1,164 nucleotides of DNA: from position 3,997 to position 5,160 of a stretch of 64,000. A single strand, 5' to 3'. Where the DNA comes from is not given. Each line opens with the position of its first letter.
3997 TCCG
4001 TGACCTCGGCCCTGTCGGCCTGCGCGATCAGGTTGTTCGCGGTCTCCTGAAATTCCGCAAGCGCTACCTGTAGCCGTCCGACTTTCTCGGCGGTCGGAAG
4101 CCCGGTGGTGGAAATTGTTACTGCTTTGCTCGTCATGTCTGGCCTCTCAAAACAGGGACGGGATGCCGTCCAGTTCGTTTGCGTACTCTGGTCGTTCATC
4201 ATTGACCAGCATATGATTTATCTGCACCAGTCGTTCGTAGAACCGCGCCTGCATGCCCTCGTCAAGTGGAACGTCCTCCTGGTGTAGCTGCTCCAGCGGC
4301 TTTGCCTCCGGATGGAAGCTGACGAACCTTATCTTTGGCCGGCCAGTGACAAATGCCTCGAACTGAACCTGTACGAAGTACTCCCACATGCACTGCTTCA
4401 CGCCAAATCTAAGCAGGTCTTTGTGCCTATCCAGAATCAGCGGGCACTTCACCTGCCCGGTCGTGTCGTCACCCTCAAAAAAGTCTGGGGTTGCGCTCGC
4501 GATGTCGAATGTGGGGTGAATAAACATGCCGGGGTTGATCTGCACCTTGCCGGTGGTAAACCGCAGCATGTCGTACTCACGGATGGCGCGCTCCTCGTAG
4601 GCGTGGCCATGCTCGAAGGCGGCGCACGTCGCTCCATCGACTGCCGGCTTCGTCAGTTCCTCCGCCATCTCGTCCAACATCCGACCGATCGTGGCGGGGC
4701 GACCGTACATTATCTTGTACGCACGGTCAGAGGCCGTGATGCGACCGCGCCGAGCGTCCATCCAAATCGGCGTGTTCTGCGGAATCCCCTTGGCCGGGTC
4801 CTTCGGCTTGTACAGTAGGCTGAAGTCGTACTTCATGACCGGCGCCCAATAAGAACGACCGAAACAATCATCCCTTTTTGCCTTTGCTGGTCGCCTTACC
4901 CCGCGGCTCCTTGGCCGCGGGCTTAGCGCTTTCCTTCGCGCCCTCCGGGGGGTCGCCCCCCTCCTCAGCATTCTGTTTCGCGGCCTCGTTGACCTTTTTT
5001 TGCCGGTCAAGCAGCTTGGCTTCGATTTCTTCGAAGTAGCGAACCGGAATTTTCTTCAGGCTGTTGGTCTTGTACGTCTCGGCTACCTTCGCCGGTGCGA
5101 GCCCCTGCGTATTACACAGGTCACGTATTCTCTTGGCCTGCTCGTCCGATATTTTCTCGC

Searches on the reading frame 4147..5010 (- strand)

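Call 86: search_protein_families(library=phrogs, proteins=[window:4147-5010:-], max_evalue=0.01)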
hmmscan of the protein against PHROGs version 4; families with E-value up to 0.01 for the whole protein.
window:4147-5010:- (287 aa): 4 families
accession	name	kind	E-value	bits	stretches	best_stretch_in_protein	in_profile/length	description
phrog_149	-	DNA, RNA and nucleotide metabolism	1.6e-17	64.2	1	65-268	586-793/1242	exonuclease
phrog_434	-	DNA, RNA and nucleotide metabolism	2.3e-08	34.6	1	78-278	55-246/372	RecE-like recombination exonuclease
phrog_4763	-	unknown function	5.8e-05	23.7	1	161-245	84-180/248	-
phrog_1990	-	DNA, RNA and nucleotide metabolism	0.008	16.6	0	120-273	59-216/290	Cas4-domain exonuclease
